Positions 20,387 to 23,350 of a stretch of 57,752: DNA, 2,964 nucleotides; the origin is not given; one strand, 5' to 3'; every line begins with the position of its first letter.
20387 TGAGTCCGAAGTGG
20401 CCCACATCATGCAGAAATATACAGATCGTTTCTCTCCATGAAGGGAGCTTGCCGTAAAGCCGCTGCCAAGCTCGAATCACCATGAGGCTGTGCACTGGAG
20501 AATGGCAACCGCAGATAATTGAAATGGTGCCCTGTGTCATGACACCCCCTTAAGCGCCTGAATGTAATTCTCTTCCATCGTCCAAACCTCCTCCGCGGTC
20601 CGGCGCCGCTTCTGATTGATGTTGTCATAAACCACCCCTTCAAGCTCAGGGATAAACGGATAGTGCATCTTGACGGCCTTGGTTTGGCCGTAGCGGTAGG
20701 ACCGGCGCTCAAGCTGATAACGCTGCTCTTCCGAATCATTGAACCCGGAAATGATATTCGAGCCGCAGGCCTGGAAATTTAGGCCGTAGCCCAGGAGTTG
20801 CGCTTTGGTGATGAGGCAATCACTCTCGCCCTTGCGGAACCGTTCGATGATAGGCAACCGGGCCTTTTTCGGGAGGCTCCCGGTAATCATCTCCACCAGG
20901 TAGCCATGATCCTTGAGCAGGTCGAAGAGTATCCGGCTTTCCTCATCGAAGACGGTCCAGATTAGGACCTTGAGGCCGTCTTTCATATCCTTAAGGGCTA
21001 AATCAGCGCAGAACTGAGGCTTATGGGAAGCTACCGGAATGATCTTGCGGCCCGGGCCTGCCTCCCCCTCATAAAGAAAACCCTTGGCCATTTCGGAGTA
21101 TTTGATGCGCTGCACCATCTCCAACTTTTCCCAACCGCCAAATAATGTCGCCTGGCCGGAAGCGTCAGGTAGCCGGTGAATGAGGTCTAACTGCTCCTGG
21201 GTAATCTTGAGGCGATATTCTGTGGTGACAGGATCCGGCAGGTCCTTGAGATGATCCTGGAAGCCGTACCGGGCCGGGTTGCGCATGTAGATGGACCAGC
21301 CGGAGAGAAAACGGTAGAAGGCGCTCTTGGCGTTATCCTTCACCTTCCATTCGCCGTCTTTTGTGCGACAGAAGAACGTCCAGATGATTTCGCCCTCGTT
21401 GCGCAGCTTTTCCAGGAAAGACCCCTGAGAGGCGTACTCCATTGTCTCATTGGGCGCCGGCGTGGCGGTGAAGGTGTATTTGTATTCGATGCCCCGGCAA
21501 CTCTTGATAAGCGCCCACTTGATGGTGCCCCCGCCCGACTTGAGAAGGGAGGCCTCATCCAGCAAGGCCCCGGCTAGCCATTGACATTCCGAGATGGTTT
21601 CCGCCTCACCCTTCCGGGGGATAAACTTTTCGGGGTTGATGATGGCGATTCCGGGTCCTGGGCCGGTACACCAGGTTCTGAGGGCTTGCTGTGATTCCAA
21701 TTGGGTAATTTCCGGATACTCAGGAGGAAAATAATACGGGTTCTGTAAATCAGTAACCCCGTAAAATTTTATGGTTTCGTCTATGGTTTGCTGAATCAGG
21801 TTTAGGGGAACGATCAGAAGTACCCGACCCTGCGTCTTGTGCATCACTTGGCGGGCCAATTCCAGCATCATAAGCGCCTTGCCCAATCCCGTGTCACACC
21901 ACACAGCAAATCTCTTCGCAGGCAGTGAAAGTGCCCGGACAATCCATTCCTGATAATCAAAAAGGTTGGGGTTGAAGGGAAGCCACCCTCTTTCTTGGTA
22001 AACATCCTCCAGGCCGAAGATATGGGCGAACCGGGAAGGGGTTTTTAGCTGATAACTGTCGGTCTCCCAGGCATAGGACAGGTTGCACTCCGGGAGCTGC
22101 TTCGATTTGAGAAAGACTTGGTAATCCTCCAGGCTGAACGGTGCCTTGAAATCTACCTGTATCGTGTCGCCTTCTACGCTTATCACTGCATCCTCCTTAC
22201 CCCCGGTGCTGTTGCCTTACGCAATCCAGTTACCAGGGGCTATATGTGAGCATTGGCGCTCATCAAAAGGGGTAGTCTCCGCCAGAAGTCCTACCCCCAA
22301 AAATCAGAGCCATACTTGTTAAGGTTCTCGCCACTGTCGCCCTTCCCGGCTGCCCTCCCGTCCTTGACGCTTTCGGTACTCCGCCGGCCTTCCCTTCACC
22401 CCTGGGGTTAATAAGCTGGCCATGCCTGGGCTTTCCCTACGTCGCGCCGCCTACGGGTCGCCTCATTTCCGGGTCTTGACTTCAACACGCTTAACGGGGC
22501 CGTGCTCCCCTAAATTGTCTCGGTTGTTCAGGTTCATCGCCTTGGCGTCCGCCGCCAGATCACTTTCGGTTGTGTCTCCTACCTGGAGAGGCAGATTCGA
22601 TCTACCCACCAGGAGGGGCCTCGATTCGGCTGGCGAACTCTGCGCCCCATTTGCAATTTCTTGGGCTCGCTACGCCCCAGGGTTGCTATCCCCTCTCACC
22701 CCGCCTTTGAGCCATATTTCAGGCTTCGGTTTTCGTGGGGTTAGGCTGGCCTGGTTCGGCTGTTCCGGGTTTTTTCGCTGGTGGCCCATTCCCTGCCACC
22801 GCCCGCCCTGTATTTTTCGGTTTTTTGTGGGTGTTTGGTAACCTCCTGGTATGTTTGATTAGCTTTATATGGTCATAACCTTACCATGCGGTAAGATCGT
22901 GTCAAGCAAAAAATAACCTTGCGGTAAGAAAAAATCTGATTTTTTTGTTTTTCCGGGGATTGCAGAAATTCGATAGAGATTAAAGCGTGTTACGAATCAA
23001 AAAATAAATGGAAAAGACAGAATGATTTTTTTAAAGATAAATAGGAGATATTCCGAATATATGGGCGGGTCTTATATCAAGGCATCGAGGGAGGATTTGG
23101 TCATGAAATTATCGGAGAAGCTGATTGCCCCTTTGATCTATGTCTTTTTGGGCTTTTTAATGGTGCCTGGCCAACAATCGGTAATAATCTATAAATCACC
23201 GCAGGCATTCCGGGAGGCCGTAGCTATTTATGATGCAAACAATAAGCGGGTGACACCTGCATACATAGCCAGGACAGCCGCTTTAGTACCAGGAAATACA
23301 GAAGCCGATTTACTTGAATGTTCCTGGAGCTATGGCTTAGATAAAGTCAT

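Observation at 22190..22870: About 680-nt ORF-free, purine-rich leader between an operator-controlled promoter and the SNF2 helicase: candidate large structured RNA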

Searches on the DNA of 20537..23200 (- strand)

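Call 5: search_rna_families(source=window, start=21900, end=23200, threshold=evalue, max_evalue=10, show_alignments=3)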
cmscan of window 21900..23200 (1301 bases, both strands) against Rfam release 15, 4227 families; matches with E-value up to 10: 1.
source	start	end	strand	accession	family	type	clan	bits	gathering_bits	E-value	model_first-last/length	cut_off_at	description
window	21960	22024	+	RF02937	Clostridiales-2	Gene; sRNA;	-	15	58.6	2.5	1-82/82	no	Clostridiales-2 RNA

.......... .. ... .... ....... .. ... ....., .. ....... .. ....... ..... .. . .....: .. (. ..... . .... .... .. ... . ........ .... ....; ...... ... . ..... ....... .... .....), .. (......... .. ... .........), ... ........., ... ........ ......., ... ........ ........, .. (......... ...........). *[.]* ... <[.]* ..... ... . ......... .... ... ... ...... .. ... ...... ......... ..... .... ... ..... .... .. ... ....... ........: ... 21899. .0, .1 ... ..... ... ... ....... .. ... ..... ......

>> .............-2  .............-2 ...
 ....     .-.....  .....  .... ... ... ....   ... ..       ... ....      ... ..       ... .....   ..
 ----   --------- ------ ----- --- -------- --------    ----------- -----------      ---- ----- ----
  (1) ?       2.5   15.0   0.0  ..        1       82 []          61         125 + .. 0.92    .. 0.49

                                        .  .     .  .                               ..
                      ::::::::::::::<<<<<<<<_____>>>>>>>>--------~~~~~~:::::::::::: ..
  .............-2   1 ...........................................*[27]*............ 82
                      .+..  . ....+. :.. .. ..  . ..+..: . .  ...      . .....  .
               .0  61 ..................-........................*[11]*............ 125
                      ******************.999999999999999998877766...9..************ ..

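Call 8: search_dna_similar(query=window:22150-22950:-, collection=phages, mode=distant)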
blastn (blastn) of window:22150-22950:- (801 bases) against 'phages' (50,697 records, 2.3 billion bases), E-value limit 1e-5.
No match.

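Call 77: search_rna_families(sources=[L038, L129, L132, L183, L165, L311, L288, L300, L186], threshold=gathering)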
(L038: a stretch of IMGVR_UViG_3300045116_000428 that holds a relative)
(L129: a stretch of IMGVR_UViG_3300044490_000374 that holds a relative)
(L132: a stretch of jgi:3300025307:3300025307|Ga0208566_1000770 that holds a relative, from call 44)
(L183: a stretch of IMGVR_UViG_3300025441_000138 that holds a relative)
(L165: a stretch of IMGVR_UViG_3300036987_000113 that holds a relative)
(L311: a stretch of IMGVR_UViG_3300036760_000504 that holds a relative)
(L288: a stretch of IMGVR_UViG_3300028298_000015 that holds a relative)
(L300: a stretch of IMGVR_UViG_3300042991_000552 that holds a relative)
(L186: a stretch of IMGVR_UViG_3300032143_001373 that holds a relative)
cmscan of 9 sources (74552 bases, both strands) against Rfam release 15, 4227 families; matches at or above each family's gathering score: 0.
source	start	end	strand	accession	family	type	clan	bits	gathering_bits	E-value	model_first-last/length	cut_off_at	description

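Call 82: search_dna_similar(query=window:22187-22875:-, collection=plasmids, mode=distant, max_evalue=0.001)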
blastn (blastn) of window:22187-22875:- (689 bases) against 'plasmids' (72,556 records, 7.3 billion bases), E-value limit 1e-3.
No match.

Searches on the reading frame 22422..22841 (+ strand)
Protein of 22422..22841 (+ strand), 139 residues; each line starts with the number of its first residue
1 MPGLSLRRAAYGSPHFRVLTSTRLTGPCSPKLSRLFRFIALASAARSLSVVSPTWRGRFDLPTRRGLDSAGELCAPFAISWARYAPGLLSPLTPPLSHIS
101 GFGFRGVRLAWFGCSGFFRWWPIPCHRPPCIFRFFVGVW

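Call 43: find_homologous_proteins(query=window:22422-22841:+, max_evalue=1)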
Query window:22422-22841:+ (139 aa): 1 proteins with E <= 1 among 104 candidates.
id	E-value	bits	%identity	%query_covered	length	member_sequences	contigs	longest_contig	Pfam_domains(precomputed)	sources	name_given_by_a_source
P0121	5.1e-19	87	55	82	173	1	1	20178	-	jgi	-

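Call 44: find_encoding_contigs(protein=P0121, flank=5000, max_places=5)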
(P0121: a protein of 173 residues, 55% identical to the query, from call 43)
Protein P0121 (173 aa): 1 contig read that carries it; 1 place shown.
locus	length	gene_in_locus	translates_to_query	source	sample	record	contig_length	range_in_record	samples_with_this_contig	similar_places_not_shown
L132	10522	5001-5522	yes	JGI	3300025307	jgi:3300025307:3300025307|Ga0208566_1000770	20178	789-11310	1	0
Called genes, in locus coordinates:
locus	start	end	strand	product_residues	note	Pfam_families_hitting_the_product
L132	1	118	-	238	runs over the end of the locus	PF13576:Pentapeptide_3, PF00805:Pentapeptide, PF13599:Pentapeptide_4, PF00805:Pentapeptide, PF00805:Pentapeptide, PF13599:Pentapeptide_4, PF13576:Pentapeptide_3, PF00805:Pentapeptide, +1 more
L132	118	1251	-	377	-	PF12705:PDDEXK_1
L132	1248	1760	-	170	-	PF13392:HNH_3, PF00847:AP2 (weak)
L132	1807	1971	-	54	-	-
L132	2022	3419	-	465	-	PF18897:Gp3-like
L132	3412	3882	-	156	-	-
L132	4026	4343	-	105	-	-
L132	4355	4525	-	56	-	-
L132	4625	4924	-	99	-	-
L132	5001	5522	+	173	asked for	-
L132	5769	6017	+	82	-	-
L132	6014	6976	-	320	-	-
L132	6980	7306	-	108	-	-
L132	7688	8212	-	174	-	PF02195:ParB_N (weak)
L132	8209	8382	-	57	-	-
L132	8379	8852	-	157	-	-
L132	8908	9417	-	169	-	-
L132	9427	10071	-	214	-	-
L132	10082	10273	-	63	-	-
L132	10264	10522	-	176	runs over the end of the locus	-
